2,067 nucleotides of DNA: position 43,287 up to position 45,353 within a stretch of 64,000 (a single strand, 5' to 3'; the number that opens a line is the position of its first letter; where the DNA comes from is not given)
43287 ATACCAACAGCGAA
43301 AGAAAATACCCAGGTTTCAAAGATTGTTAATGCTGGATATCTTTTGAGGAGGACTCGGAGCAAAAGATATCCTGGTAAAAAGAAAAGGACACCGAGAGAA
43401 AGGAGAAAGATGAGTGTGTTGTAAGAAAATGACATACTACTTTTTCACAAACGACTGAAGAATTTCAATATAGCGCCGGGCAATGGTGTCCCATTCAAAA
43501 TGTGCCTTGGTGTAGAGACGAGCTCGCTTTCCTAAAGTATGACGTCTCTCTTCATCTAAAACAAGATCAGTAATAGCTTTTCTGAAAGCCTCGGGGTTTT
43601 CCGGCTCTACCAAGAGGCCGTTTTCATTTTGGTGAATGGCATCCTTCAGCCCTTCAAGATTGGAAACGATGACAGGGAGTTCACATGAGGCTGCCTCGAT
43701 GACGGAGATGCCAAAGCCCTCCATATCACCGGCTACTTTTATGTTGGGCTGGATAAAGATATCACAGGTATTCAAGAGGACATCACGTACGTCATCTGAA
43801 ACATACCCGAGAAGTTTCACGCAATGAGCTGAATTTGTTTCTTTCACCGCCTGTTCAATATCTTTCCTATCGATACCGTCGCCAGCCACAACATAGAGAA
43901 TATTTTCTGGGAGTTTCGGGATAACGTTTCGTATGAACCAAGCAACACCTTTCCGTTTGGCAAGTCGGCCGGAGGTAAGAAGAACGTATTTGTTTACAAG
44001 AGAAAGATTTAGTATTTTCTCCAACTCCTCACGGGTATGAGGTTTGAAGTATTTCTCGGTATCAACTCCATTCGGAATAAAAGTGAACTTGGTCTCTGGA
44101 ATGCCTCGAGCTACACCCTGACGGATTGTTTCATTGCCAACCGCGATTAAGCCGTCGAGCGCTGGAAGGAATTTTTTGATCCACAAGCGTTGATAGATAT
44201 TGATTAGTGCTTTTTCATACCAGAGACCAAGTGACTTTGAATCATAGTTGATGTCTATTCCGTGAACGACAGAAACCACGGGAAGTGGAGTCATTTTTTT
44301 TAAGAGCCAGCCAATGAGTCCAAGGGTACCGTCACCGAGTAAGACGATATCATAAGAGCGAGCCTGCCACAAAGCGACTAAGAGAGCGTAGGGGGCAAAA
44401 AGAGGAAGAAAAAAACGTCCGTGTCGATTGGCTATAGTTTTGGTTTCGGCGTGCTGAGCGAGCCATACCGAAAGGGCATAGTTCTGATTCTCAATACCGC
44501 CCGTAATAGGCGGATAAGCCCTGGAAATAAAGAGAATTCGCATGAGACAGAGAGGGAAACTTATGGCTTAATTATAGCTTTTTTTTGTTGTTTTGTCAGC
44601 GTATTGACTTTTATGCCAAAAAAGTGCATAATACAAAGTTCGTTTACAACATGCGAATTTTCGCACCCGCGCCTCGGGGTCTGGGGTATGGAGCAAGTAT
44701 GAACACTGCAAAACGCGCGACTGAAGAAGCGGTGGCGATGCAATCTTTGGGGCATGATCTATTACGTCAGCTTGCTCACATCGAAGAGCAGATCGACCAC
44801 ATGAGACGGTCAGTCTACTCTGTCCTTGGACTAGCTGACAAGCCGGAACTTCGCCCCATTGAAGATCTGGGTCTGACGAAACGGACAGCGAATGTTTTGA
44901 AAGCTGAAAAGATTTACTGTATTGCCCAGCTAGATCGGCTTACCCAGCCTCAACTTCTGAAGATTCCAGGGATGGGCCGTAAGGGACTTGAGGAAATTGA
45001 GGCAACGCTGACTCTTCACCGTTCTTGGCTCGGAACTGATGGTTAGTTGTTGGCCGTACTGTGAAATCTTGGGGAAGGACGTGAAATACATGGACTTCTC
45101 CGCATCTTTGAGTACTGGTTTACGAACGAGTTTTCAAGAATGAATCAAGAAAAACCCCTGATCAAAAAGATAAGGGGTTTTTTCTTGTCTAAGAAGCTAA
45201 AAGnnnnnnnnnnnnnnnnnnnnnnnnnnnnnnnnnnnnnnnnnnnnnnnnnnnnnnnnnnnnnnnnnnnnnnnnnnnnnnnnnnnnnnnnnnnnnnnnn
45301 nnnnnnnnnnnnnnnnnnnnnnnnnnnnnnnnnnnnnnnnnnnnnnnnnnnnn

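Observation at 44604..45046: Free-standing RNA polymerase alpha-CTD homolog with its own strong promoter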

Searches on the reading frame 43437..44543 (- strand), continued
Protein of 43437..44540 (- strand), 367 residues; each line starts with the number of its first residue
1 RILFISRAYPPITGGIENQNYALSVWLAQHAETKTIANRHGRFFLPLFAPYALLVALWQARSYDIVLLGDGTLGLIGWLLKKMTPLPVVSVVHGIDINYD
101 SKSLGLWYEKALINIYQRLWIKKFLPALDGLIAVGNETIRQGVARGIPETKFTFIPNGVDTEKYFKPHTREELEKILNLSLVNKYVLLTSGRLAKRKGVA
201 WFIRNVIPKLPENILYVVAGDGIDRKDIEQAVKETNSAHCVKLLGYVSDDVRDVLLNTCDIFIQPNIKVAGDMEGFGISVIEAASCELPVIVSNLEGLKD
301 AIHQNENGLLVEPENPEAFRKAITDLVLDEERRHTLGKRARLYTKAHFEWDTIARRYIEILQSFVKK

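Call 72: find_encoding_contigs(protein=P0310, flank=3500, max_places=10)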
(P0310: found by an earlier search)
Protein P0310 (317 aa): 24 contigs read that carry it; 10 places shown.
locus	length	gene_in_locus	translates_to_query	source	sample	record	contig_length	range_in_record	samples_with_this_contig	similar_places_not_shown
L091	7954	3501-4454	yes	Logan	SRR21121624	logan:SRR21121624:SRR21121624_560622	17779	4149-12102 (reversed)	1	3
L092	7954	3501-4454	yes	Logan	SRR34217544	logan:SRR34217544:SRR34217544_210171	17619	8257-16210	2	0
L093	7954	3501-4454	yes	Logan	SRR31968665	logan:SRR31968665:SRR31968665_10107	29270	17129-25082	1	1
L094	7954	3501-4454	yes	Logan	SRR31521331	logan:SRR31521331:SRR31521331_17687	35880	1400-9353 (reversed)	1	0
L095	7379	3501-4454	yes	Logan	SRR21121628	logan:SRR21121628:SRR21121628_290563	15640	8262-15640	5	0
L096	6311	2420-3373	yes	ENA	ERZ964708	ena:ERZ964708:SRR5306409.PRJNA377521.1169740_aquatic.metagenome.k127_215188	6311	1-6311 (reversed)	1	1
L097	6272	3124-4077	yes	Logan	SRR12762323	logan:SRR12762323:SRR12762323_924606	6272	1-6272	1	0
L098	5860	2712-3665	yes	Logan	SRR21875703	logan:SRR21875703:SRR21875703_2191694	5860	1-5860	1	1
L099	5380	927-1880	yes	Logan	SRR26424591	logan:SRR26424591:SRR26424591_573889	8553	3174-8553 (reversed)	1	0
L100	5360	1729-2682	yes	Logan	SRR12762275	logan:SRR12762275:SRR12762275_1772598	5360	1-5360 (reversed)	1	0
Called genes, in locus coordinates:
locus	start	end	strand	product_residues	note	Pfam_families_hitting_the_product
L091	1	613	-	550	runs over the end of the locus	PF04932:Wzy_C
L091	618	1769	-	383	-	PF13439:Glyco_transf_4, PF20706:GT4-conflict, PF00534:Glycos_transf_1, PF13692:Glyco_trans_1_4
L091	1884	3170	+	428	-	PF03446:NAD_binding_2, PF03721:UDPG_MGDP_dh_N, PF00984:UDPG_MGDP_dh, PF03720:UDPG_MGDP_dh_C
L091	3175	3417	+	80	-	-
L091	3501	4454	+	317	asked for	PF00535:Glycos_transf_2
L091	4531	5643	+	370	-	PF13439:Glyco_transf_4 (weak), PF00534:Glycos_transf_1, PF13692:Glyco_trans_1_4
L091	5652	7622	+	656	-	-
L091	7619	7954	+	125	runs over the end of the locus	-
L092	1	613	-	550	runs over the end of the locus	PF04932:Wzy_C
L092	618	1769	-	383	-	PF13439:Glyco_transf_4, PF20706:GT4-conflict, PF00534:Glycos_transf_1, PF13692:Glyco_trans_1_4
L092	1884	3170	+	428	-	PF03446:NAD_binding_2, PF03721:UDPG_MGDP_dh_N, PF00984:UDPG_MGDP_dh, PF03720:UDPG_MGDP_dh_C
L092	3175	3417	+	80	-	-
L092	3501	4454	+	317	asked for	PF00535:Glycos_transf_2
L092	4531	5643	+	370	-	PF13439:Glyco_transf_4 (weak), PF00534:Glycos_transf_1, PF13692:Glyco_trans_1_4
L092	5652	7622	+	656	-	-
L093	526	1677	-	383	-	PF13439:Glyco_transf_4, PF20706:GT4-conflict, PF00534:Glycos_transf_1, PF13692:Glyco_trans_1_4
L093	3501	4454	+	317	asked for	PF00535:Glycos_transf_2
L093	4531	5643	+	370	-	PF13439:Glyco_transf_4 (weak), PF00534:Glycos_transf_1, PF13692:Glyco_trans_1_4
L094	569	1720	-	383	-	PF13439:Glyco_transf_4, PF20706:GT4-conflict, PF00534:Glycos_transf_1, PF13692:Glyco_trans_1_4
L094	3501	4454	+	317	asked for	PF00535:Glycos_transf_2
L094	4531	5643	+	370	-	PF13439:Glyco_transf_4 (weak), PF00534:Glycos_transf_1, PF13692:Glyco_trans_1_4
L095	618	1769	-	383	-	PF13439:Glyco_transf_4, PF20706:GT4-conflict, PF00534:Glycos_transf_1, PF13692:Glyco_trans_1_4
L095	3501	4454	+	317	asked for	PF00535:Glycos_transf_2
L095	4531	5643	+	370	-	PF13439:Glyco_transf_4 (weak), PF00534:Glycos_transf_1, PF13692:Glyco_trans_1_4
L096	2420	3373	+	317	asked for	PF00535:Glycos_transf_2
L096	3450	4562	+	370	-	PF13439:Glyco_transf_4 (weak), PF00534:Glycos_transf_1, PF13692:Glyco_trans_1_4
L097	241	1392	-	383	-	PF13439:Glyco_transf_4, PF20706:GT4-conflict, PF00534:Glycos_transf_1, PF13692:Glyco_trans_1_4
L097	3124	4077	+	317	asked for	PF00535:Glycos_transf_2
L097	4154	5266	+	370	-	PF13439:Glyco_transf_4 (weak), PF00534:Glycos_transf_1, PF13692:Glyco_trans_1_4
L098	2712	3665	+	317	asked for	PF00535:Glycos_transf_2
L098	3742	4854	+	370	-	PF13439:Glyco_transf_4 (weak), PF00534:Glycos_transf_1, PF13692:Glyco_trans_1_4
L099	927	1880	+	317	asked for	PF00535:Glycos_transf_2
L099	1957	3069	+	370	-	PF13439:Glyco_transf_4 (faint), PF00534:Glycos_transf_1, PF13692:Glyco_trans_1_4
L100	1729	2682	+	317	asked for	PF00535:Glycos_transf_2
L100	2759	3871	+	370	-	PF13439:Glyco_transf_4 (faint), PF00534:Glycos_transf_1, PF13692:Glyco_trans_1_4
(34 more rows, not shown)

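Call 73: find_encoding_contigs(protein=P0313, flank=3500, max_places=10)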
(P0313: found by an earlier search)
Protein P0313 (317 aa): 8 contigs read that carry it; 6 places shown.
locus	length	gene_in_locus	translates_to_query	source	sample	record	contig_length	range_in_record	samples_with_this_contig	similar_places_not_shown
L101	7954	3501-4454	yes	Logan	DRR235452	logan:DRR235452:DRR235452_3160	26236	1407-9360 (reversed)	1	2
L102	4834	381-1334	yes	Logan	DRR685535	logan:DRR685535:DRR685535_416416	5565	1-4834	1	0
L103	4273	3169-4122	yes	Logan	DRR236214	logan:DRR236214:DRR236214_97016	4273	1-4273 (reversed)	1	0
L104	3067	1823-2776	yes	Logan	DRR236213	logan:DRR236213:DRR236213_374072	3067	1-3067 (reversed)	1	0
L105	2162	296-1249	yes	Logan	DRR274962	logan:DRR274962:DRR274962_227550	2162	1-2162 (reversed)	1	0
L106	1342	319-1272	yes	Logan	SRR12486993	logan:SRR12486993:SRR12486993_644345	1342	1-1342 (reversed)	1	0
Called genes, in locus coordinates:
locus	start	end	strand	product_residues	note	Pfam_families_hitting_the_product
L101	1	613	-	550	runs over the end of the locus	PF04932:Wzy_C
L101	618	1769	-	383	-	PF13439:Glyco_transf_4, PF20706:GT4-conflict, PF00534:Glycos_transf_1, PF13692:Glyco_trans_1_4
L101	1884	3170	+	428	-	PF03446:NAD_binding_2, PF03721:UDPG_MGDP_dh_N, PF00984:UDPG_MGDP_dh, PF03720:UDPG_MGDP_dh_C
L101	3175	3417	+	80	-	-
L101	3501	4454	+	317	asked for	PF00535:Glycos_transf_2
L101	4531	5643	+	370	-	PF13439:Glyco_transf_4 (weak), PF00534:Glycos_transf_1, PF13692:Glyco_trans_1_4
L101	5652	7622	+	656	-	-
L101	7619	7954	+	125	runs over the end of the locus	-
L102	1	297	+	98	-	?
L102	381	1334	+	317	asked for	PF00535:Glycos_transf_2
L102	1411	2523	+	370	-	PF13439:Glyco_transf_4 (weak), PF00534:Glycos_transf_1, PF13692:Glyco_trans_1_4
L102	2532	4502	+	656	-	-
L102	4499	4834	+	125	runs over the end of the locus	-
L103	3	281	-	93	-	?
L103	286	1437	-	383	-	PF13439:Glyco_transf_4, PF20706:GT4-conflict, PF00534:Glycos_transf_1, PF13692:Glyco_trans_1_4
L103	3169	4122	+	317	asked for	PF00535:Glycos_transf_2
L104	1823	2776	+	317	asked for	PF00535:Glycos_transf_2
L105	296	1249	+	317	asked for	PF00535:Glycos_transf_2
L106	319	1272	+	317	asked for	PF00535:Glycos_transf_2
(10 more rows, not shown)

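Call 74: search_protein_families(library=padloc, proteins=[L075:5157-6626:-, L089:1482-2201:-, L085:5078-5755:-, L085:6004-6312:-], max_evalue=0.1)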
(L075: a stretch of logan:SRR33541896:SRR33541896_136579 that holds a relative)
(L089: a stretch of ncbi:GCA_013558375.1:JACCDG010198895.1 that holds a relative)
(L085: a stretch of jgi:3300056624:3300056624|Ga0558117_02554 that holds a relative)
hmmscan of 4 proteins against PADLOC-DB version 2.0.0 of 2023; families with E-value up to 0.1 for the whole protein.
L075:5157-6626:- (490 aa): 0 families

L089:1482-2201:- (240 aa): 0 families

L085:5078-5755:- (226 aa): 0 families

L085:6004-6312:- (103 aa): 0 families

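Call 75: search_protein_families(library=pfam, proteins=[L075:5157-6626:-, L089:1482-2201:-, L085:5078-5755:-, L085:6004-6312:-], max_evalue=1)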
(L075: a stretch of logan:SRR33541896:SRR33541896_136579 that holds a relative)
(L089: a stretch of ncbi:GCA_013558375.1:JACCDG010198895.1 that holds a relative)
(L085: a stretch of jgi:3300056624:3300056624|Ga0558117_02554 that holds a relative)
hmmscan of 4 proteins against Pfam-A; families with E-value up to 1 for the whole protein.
L075:5157-6626:- (490 aa): 0 families

L089:1482-2201:- (240 aa): 0 families

L085:5078-5755:- (226 aa): 0 families

L085:6004-6312:- (103 aa): 0 families

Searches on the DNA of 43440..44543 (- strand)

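Call 78: search_rna_families(sources=[L075, L089, L085], threshold=evalue, max_evalue=1)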
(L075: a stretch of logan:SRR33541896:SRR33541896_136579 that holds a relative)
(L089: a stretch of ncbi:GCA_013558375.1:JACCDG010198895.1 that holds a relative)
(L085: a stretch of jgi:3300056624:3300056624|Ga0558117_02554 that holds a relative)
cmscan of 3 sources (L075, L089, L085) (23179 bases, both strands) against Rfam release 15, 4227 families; matches with E-value up to 1: 0.
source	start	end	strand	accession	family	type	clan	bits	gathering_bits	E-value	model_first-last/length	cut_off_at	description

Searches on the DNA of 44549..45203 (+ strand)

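Call 60: search_dna_similar(query=window:44549-45203:+, collection=phages, mode=distant)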
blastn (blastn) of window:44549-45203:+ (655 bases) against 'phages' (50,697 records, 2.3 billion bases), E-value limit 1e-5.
No match.
